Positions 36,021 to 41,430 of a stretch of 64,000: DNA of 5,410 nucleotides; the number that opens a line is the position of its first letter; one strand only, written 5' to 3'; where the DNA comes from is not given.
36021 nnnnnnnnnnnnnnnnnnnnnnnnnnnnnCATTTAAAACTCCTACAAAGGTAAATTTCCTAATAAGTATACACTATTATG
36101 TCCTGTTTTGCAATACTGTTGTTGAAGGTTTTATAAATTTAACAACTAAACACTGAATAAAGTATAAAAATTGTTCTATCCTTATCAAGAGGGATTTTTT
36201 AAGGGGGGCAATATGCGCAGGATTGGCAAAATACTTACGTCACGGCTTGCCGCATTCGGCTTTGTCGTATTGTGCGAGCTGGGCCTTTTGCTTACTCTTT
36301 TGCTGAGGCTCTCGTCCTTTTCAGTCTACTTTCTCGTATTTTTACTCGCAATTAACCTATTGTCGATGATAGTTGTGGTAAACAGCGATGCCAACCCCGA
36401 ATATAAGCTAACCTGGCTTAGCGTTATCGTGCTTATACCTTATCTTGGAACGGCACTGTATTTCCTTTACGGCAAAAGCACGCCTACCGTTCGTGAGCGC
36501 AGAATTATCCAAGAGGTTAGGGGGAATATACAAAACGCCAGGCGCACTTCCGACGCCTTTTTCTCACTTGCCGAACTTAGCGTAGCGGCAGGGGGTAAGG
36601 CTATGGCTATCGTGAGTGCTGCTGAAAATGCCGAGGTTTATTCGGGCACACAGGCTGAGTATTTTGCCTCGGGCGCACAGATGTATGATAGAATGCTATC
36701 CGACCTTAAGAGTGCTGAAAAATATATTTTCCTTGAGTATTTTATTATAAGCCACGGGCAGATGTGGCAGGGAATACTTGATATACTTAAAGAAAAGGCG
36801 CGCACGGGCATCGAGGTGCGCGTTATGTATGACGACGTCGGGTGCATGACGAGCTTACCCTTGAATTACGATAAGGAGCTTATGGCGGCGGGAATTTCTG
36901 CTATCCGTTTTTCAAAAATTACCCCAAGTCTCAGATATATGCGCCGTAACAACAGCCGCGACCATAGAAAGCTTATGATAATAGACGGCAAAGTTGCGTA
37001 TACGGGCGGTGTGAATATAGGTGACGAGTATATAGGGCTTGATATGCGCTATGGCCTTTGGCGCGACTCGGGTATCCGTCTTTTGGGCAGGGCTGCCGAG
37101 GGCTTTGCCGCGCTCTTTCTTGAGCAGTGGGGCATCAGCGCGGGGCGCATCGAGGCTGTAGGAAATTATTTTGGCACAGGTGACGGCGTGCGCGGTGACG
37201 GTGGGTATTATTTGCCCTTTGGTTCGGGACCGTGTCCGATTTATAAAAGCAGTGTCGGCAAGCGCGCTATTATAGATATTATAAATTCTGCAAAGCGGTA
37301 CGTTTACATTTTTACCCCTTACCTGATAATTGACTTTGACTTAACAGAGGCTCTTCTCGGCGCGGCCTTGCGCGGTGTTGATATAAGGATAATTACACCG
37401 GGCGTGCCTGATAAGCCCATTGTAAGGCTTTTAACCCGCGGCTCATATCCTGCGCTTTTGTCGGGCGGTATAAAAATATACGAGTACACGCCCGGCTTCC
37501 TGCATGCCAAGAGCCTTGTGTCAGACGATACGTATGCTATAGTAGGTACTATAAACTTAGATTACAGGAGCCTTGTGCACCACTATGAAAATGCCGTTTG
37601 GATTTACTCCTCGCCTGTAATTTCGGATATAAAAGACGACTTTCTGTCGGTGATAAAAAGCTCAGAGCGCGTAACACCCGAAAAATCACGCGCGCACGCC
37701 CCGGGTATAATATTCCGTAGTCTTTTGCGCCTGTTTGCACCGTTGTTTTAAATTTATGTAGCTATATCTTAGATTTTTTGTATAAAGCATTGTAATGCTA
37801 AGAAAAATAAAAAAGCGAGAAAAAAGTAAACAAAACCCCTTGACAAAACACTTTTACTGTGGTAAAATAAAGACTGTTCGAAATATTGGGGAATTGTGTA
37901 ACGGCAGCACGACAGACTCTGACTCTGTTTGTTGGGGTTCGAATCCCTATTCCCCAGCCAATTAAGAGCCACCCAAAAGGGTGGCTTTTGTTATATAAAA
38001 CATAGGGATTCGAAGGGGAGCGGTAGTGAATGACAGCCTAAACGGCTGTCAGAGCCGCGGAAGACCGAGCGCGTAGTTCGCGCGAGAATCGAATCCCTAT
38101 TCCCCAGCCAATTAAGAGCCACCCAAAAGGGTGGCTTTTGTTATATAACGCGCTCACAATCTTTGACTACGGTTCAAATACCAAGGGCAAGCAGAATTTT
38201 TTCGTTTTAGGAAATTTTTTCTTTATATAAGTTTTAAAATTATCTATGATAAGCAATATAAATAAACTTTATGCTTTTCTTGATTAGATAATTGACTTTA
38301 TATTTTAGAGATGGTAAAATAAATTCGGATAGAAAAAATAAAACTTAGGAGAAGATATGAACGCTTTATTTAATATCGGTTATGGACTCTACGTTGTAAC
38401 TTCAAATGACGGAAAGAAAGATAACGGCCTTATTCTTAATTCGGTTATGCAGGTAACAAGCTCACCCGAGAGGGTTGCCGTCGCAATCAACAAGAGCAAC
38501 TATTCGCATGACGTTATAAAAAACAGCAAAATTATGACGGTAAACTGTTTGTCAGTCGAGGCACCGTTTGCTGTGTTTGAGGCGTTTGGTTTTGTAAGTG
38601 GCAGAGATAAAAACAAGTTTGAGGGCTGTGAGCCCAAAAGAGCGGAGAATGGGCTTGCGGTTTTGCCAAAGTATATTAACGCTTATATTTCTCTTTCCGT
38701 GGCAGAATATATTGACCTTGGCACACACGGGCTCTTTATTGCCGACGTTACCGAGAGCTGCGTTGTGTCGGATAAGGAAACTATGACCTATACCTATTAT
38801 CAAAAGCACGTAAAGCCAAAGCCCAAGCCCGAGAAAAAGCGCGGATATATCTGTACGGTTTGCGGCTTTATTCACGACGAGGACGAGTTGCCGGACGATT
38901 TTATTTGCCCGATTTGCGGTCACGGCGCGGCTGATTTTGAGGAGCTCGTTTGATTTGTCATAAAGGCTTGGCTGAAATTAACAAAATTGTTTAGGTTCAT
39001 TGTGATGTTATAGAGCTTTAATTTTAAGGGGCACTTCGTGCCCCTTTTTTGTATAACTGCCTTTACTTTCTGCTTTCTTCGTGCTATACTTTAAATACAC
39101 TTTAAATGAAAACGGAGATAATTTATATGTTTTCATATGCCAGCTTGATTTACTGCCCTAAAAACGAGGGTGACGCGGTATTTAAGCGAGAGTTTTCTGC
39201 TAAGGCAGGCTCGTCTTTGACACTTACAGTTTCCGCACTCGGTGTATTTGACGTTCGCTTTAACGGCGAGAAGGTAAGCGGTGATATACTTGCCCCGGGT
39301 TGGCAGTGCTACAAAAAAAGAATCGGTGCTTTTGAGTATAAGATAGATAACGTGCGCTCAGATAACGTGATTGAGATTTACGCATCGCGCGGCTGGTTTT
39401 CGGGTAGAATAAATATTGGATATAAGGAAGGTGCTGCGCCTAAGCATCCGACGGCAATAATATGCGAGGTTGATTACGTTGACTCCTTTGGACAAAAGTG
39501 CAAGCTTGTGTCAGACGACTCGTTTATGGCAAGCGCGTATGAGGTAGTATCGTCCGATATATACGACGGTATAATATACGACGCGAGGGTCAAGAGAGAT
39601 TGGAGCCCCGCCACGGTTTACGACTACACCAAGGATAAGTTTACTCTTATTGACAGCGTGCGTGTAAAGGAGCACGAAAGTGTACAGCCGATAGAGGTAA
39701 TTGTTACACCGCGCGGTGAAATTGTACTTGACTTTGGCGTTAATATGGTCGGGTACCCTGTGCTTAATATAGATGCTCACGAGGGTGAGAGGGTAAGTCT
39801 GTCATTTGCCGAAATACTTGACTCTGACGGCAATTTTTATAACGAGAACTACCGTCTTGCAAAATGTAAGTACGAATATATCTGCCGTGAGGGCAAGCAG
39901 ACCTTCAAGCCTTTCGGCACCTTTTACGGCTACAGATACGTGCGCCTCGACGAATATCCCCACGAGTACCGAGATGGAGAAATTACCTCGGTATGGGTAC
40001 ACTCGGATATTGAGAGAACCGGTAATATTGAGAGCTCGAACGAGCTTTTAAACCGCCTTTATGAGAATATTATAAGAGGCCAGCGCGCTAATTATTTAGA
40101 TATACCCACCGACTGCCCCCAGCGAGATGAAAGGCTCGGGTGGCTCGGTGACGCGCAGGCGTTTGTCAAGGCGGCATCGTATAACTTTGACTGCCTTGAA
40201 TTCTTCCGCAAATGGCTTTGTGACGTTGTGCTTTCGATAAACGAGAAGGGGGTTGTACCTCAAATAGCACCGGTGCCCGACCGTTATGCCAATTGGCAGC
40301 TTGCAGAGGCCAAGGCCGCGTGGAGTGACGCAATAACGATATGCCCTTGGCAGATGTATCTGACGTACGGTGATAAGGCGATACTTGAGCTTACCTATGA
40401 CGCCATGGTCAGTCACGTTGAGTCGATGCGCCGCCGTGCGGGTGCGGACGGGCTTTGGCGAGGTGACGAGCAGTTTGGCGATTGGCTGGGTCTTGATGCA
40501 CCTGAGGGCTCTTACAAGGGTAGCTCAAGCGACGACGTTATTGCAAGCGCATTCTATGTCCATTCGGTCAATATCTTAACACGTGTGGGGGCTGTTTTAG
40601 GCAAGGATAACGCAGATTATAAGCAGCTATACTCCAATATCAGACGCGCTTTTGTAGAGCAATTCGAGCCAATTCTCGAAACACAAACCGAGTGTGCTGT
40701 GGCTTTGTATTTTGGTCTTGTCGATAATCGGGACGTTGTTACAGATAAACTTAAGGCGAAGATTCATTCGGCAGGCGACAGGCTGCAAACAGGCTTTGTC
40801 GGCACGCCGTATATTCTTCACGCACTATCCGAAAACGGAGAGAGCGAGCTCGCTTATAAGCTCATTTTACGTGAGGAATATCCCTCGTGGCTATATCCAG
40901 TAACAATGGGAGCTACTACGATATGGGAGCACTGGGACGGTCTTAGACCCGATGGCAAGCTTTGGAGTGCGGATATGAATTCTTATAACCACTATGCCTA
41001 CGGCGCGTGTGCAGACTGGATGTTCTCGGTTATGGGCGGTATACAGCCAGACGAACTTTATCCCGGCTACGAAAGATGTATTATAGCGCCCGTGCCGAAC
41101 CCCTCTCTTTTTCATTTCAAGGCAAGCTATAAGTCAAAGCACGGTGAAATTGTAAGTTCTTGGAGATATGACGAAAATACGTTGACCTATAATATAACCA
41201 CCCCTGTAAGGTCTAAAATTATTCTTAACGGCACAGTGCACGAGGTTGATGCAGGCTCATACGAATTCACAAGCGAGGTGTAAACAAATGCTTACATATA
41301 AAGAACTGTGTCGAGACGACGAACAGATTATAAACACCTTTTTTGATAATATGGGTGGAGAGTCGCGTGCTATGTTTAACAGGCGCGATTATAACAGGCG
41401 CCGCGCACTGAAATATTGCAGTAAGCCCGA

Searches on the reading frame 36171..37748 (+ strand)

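Call 19: search_protein_families(library=pfam, max_evalue=0.001, proteins=[window:36171-37748:+])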
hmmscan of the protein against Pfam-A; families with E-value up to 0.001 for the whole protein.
window:36171-37748:+ (526 aa): 3 families
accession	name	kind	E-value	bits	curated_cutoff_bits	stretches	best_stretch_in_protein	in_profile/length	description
PF13091.12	PLDc_2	-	2e-41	141.4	27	2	367-493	1-130/132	PLD-like domain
PF00614.28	PLDc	-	6.5e-17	61.2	21.9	2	441-467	2-28/28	Phospholipase D Active site motif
PF13396.11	PLDc_N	-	2.8e-09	37.2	23.3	1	60-101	1-41/42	Phospholipase_D-nuclease N-terminal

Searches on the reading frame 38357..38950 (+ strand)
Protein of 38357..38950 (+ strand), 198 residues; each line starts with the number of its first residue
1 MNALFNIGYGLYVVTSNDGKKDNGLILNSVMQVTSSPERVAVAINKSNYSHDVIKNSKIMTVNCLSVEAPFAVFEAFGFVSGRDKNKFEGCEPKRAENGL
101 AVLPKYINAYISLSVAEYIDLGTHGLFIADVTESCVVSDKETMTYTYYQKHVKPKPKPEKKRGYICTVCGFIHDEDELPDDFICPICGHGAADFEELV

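Call 19: search_protein_families(library=pfam, max_evalue=0.001, proteins=[window:38357-38950:+])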
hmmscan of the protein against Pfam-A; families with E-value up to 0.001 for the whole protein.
window:38357-38950:+ (198 aa): 3 families
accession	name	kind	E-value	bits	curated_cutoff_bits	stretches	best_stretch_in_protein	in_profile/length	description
PF01613.24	Flavin_Reduct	-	3.4e-33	115.4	27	1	7-153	4-150/153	Flavin reductase like domain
PF21349.2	RUBY_RBDX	-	8.2e-12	44.8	26.5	1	164-195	1-30/30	Rubrerythrin, rubredoxin-like domain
PF00301.25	Rubredoxin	-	2.1e-05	24.9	23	0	176-194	29-47/47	Rubredoxin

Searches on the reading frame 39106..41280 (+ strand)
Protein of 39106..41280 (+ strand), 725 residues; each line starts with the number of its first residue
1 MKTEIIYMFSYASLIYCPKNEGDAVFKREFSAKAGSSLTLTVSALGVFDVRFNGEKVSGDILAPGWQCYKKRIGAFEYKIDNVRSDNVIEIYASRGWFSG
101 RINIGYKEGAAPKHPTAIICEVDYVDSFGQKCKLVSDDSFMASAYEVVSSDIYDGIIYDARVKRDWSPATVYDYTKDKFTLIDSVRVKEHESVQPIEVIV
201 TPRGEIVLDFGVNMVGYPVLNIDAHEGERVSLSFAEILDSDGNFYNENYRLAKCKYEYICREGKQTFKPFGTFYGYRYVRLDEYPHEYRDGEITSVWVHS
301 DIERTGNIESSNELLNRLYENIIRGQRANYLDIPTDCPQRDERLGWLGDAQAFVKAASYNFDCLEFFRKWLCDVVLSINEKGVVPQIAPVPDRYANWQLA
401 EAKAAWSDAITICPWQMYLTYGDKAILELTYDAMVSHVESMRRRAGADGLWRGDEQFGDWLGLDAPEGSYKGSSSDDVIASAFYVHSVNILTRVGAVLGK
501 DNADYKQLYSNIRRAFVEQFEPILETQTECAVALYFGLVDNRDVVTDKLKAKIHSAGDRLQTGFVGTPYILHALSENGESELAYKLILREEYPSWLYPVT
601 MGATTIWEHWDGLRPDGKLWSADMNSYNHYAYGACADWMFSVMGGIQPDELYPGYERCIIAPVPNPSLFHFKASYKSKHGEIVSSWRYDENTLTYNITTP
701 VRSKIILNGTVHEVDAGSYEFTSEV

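Call 19: search_protein_families(library=pfam, max_evalue=0.001, proteins=[window:39106-41280:+])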
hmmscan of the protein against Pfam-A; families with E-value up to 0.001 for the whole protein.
window:39106-41280:+ (725 aa): 4 families
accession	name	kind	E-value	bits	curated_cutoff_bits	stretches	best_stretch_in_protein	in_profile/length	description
PF17389.8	Bac_rhamnosid6H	-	2.5e-102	343.1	24.5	1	303-642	1-338/339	Bacterial alpha-L-rhamnosidase 6 hairpin glycosidase domain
PF05592.18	Bac_rhamnosid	-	7.4e-23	80.8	22.2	1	201-299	3-102/102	Bacterial alpha-L-rhamnosidase concanavalin-like domain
PF08531.16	Bac_rhamnosid_N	-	9.8e-22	78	25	1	38-173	6-144/172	Alpha-L-rhamnosidase N-terminal domain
PF17390.7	Bac_rhamnosid_C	-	8.4e-11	42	22.1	1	645-706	1-60/78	Bacterial alpha-L-rhamnosidase C-terminal domain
